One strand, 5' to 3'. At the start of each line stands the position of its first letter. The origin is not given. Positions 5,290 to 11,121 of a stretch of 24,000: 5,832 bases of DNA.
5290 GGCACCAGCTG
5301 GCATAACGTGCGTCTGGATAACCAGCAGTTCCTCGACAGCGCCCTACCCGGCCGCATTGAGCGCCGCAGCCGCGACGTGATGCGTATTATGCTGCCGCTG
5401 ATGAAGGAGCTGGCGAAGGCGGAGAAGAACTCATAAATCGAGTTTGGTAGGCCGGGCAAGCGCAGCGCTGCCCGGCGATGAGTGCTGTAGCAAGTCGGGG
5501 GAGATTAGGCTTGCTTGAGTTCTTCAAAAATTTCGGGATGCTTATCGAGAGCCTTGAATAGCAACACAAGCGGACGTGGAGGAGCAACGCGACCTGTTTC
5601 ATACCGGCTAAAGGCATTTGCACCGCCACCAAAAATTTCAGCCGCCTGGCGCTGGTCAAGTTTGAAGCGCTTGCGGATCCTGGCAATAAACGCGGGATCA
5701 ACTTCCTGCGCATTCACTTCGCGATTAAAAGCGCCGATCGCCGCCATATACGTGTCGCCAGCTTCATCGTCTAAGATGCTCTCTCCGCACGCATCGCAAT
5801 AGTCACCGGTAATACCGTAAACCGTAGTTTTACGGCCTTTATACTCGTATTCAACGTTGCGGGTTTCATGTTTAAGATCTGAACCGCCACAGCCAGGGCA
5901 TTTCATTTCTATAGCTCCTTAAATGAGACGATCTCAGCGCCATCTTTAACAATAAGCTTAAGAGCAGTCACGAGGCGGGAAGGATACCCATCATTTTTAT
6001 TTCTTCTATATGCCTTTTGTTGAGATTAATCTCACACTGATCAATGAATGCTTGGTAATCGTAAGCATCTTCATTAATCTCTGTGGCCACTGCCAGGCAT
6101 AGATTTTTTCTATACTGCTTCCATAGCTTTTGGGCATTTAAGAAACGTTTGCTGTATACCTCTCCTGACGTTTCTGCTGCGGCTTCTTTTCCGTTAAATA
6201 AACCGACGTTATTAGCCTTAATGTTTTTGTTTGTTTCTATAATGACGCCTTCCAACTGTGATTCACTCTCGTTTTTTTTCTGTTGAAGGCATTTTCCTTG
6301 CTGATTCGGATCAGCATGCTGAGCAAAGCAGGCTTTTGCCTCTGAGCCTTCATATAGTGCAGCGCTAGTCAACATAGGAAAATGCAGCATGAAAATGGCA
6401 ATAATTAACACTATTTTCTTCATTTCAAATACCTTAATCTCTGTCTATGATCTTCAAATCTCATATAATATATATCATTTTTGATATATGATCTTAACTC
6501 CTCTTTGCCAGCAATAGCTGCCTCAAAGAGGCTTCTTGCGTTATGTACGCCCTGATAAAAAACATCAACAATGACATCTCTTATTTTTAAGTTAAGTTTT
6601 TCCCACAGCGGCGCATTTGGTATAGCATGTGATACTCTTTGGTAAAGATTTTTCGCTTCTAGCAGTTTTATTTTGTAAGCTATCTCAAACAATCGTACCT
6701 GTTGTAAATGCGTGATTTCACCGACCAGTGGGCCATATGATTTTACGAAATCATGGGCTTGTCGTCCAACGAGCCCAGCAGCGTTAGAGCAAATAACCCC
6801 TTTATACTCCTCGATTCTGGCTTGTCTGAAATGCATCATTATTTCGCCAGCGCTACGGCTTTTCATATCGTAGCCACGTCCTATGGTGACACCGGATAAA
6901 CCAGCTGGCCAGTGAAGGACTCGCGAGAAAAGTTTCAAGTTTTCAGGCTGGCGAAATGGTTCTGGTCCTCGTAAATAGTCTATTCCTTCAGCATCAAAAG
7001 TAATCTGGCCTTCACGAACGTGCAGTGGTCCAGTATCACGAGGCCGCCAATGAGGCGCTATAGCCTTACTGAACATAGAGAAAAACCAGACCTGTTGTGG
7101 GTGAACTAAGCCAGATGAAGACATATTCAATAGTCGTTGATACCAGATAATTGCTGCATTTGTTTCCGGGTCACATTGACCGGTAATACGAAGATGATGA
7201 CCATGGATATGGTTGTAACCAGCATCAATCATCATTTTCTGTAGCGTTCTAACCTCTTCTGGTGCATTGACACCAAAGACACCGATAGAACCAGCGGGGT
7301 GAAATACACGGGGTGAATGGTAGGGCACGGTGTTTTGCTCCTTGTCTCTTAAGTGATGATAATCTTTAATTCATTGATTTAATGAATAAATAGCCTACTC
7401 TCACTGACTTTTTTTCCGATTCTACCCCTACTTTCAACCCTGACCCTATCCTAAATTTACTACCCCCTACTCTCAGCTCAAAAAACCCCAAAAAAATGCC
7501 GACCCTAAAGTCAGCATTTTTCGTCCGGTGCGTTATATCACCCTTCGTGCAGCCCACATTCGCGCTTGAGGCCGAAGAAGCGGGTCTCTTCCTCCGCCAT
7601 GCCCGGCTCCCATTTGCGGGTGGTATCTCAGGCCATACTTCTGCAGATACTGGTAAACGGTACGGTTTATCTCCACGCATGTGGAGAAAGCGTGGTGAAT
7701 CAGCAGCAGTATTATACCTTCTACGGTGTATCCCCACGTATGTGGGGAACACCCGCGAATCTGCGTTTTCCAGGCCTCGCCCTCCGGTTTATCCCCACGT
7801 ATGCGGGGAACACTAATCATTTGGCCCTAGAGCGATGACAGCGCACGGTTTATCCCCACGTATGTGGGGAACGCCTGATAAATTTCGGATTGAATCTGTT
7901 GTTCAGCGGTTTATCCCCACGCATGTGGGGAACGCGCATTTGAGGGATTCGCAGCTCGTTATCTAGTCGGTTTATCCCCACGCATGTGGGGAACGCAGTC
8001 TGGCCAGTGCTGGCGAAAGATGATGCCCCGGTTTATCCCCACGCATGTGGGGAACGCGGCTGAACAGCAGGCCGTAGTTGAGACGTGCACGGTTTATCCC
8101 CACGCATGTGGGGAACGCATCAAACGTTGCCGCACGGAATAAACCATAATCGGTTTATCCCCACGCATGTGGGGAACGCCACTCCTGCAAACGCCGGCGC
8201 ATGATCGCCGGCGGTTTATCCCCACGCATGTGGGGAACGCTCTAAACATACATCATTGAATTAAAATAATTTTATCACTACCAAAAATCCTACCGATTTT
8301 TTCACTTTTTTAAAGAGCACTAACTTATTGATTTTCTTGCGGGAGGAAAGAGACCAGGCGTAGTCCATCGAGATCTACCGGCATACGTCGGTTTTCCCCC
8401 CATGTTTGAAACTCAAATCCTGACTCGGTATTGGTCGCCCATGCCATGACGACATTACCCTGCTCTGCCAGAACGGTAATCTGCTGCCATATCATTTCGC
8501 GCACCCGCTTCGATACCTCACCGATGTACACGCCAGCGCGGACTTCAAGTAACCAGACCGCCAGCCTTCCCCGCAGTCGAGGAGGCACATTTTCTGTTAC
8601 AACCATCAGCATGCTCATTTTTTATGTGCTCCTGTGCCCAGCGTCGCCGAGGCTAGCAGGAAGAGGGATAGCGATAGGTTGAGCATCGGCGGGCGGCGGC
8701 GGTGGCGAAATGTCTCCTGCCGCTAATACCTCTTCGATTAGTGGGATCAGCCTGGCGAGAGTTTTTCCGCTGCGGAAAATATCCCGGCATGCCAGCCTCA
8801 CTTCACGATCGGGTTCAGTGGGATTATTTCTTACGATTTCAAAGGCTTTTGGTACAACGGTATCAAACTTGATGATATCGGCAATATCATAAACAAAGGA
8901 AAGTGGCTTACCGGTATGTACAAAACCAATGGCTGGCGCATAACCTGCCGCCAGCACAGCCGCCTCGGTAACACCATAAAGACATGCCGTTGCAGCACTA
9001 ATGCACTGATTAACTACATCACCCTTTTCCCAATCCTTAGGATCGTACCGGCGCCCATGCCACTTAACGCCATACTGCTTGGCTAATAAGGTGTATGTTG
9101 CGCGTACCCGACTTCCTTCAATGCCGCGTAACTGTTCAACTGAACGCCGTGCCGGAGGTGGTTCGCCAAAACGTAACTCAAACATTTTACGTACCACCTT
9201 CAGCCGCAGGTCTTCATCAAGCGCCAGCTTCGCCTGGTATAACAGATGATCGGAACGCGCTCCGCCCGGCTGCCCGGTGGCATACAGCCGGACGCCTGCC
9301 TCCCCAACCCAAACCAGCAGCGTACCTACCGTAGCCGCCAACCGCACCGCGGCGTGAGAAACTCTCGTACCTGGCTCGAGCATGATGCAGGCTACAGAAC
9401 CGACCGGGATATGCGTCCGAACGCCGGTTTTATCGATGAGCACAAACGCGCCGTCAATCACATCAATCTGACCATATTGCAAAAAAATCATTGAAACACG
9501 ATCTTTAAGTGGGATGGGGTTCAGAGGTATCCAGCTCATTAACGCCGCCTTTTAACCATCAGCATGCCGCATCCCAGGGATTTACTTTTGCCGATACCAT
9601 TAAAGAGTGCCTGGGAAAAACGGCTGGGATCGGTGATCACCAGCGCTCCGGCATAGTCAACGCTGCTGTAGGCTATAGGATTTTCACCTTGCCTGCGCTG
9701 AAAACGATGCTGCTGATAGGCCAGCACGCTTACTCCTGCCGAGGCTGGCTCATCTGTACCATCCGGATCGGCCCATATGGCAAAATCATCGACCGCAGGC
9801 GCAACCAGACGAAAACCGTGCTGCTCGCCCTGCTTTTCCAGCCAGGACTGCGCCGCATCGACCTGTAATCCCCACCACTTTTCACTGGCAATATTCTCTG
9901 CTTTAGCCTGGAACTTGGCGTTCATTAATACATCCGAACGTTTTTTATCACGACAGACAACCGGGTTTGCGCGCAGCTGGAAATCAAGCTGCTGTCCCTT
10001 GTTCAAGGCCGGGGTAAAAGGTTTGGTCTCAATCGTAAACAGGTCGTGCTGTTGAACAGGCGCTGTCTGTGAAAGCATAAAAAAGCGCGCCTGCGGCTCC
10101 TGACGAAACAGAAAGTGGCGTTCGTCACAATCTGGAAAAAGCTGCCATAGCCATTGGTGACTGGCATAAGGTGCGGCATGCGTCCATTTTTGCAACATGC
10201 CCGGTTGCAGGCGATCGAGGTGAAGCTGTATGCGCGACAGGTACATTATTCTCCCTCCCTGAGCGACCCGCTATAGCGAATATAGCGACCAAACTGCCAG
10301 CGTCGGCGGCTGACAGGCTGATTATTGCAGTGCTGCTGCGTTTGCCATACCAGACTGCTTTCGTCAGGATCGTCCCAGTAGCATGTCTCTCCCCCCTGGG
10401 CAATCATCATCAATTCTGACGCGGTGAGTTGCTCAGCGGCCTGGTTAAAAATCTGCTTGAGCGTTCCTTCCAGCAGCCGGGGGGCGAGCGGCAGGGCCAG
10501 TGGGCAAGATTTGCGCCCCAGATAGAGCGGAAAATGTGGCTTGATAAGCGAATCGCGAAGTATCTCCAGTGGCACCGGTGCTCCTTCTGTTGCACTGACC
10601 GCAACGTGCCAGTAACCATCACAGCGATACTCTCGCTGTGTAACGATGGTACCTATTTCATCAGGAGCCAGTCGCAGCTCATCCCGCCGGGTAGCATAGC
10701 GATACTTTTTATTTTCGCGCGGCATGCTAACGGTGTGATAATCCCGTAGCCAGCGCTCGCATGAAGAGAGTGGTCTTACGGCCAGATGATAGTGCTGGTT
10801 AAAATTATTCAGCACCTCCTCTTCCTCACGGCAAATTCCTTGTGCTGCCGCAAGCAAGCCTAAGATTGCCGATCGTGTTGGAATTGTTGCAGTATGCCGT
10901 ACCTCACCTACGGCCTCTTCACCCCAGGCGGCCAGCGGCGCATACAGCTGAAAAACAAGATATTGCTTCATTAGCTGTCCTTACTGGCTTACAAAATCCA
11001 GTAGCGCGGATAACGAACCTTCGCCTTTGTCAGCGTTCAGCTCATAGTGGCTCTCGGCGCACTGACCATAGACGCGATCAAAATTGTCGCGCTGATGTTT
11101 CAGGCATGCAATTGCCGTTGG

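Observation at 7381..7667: The whole CRISPR-Cas/TA island is bracketed by a direct duplication of the cysH terminator region and cysH 3' end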

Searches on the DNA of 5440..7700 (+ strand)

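Call 8: search_dna_similar(query=window:5440-7700:+, collection=ecoli_genomes, mode=near, max_rows=20)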
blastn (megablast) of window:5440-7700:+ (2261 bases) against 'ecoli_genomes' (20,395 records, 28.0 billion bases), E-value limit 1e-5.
No match.

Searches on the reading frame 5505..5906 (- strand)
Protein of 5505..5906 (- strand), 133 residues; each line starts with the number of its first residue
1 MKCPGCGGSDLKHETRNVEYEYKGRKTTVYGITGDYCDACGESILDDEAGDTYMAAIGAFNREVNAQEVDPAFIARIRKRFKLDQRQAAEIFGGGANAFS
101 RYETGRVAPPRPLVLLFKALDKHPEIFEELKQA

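Call 6: search_protein_families(library=ncbifam, proteins=[window:5505-5906:-])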
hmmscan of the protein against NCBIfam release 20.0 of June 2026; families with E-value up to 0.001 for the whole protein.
window:5505-5906:- (133 aa): 2 families
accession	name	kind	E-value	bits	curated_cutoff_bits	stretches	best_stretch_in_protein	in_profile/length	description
TIGR03830.1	CxxCG_CxxCG_HTH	subfamily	5.5e-42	142.6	61.8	1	3-130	1-126/127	type II TA system antitoxin MqsA family protein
TIGR03831.1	YgiT_finger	domain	3e-12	46.6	20.2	1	3-48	1-46/46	YgiT-type zinc finger protein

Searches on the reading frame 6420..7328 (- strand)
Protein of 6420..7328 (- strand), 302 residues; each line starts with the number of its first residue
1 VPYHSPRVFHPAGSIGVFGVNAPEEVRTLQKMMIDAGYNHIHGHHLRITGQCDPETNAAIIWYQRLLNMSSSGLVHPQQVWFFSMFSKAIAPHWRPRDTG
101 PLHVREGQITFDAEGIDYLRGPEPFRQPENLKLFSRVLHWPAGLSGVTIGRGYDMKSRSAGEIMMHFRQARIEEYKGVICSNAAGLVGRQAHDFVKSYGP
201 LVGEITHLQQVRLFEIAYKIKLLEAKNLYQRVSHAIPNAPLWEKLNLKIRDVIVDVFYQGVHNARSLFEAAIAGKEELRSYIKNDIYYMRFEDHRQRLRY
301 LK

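Call 6: search_protein_families(library=ncbifam, proteins=[window:6420-7328:-])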
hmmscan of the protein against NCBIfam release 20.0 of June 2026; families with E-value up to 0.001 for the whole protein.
window:6420-7328:- (302 aa): 0 families

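Call 14: find_encoding_contigs(protein=window:6420-7328:-, flank=10000, max_places=10)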
Protein window:6420-7328:- (302 aa): 1 contig read that carries it; 1 place shown.
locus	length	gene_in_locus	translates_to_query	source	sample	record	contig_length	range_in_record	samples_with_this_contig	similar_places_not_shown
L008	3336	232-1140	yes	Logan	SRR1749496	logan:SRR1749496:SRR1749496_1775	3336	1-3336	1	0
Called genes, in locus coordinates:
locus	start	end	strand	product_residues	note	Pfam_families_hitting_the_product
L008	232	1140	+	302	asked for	PF01471:PG_binding_1 (faint)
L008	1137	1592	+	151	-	-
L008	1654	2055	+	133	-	PF15731:MqsA_antitoxin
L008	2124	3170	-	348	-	PF05343:Peptidase_M42 (faint), PF04389:Peptidase_M28, PF01546:Peptidase_M20 (weak)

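Call 15: find_related_loci(query=window:6420-7328:-, collection=genome_contigs, flank=10000)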
Query window:6420-7328:- (302 aa) in genome_contigs; peptide patterns used: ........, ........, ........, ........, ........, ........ (x = any residue, [..] = any of these).
90 stretches matched a pattern; 5 encode a relative of the query (tblastn E <= 1e-3); 5 distinct loci.
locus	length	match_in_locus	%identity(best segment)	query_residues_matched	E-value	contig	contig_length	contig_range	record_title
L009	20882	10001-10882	95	1-294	0e+0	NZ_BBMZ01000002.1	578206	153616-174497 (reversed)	Pseudescherichia vulneris NBRC 102420, whole genome shotgun sequence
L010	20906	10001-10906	90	1-302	0e+0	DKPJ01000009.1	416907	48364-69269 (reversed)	MAG TPA_asm: Enterobacteriaceae bacterium UBA7338 UBA7338_contig_8, whole genome shotgun sequence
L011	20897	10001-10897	57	5-302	1e-113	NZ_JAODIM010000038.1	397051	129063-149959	Winslowiella arboricola strain BAC 15a-03b NODE_6, whole genome shotgun sequence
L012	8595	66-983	58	1-302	4e-113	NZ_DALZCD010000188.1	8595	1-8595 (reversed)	MAG: Erwinia sp. isolate CTOTU46998 NODE_325_length_8595_cov_5.124707, whole genome shotgun sequence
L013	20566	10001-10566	50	2-189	1e-47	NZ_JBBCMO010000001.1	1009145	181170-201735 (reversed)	Pantoea sp. AS142 contig00001, whole genome shotgun sequence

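Call 25: find_related_loci(query=window:6420-7328:-, collection=metagenome_contigs, flank=10000)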
Query window:6420-7328:- (302 aa) in metagenome_contigs; peptide patterns used: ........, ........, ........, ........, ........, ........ (x = any residue, [..] = any of these).
111 stretches matched a pattern; 2 encode a relative of the query (tblastn E <= 1e-3); 2 distinct loci.
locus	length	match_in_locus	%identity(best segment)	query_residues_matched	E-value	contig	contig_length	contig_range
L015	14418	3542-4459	58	1-302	9e-114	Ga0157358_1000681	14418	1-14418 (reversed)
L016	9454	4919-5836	57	1-302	7e-114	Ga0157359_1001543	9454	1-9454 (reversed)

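Call 27: search_protein_families(library=pfam, proteins=[window:6420-7328:-], max_evalue=1)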
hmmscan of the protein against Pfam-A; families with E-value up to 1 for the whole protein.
window:6420-7328:- (302 aa): 4 families
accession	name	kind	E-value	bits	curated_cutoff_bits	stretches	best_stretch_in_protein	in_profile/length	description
PF01471.23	PG_binding_1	-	2.6e-05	24.7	23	1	24-75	3-49/57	Putative peptidoglycan binding domain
PF16754.10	Pesticin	-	0.014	15.8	25.8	1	143-259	30-135/156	Bacterial toxin homologue of phage lysozyme, C-term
PF19262.4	DUF5905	-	0.14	13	25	1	183-257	29-92/108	Family of unknown function (DUF5905)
PF02788.21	RuBisCO_large_N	-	0.14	12.8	20.7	1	191-252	51-114/120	Ribulose bisphosphate carboxylase large chain, N-terminal domain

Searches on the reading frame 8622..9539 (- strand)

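Call 7: search_protein_families(library=ncbifam, proteins=[window:8622-9539:-])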
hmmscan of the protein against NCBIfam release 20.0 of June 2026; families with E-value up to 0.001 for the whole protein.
window:8622-9539:- (305 aa): 5 families
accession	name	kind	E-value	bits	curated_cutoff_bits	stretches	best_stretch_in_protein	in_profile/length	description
TIGR03638.1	cas1_ECOLI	exception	4.8e-113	376.8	215.6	1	8-272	3-268/269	type I-E CRISPR-associated endonuclease Cas1e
TIGR00287.1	cas1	equivalog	7.4e-55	186.3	71.7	2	133-242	151-275/327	CRISPR-associated endonuclease Cas1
TIGR03637.1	cas1_YPEST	exception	8.4e-15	54.9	150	1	139-271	177-305/307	type I-F CRISPR-associated endonuclease Cas1f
TIGR03641.1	cas1_HMARI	exception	1.9e-06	27.4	304.1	1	131-235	141-245/324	type I-B CRISPR-associated endonuclease Cas1b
TIGR03640.1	cas1_DVULG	exception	0.0002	20.6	385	0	132-212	155-236/340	type I-C CRISPR-associated endonuclease Cas1c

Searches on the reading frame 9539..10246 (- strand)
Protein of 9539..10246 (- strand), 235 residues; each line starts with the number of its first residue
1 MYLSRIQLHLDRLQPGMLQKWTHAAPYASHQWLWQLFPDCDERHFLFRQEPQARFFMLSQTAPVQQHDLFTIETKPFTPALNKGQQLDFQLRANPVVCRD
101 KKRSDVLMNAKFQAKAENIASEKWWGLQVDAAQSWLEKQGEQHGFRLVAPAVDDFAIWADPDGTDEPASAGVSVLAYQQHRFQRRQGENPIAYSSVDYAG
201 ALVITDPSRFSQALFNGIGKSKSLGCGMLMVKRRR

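Call 7: search_protein_families(library=ncbifam, proteins=[window:9539-10246:-])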
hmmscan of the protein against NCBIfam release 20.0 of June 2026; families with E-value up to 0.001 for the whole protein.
window:9539-10246:- (235 aa): 1 family
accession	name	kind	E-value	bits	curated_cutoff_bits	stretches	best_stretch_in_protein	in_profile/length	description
TIGR01907.1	casE_Cse3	equivalog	6.2e-70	235.8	45.2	1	1-233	1-207/208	type I-E CRISPR-associated protein Cas6/Cse3/CasE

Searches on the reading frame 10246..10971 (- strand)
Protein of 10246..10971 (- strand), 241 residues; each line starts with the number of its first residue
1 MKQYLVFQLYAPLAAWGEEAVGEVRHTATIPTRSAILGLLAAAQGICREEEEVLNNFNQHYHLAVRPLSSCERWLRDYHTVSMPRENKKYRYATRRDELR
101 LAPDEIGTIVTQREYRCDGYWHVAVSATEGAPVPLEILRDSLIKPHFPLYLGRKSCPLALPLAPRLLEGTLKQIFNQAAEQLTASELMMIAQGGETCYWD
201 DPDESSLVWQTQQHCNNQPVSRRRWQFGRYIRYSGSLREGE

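Call 7: search_protein_families(library=ncbifam, proteins=[window:10246-10971:-])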
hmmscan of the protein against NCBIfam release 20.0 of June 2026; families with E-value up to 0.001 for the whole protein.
window:10246-10971:- (241 aa): 3 families
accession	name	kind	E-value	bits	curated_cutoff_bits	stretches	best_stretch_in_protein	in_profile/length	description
TIGR01868.1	casD_Cas5e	equivalog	1.4e-43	149.3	68.95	1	3-181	1-177/230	type I-E CRISPR-associated protein Cas5/CasD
TIGR02593.1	CRISPR_cas5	subfamily_domain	5.5e-10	38.9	17.8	1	4-45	1-42/43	CRISPR-associated protein Cas5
TIGR02592.1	cas_Cas5h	exception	2.3e-05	24.2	97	1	5-153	3-138/241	type I-B CRISPR-associated protein Cas5b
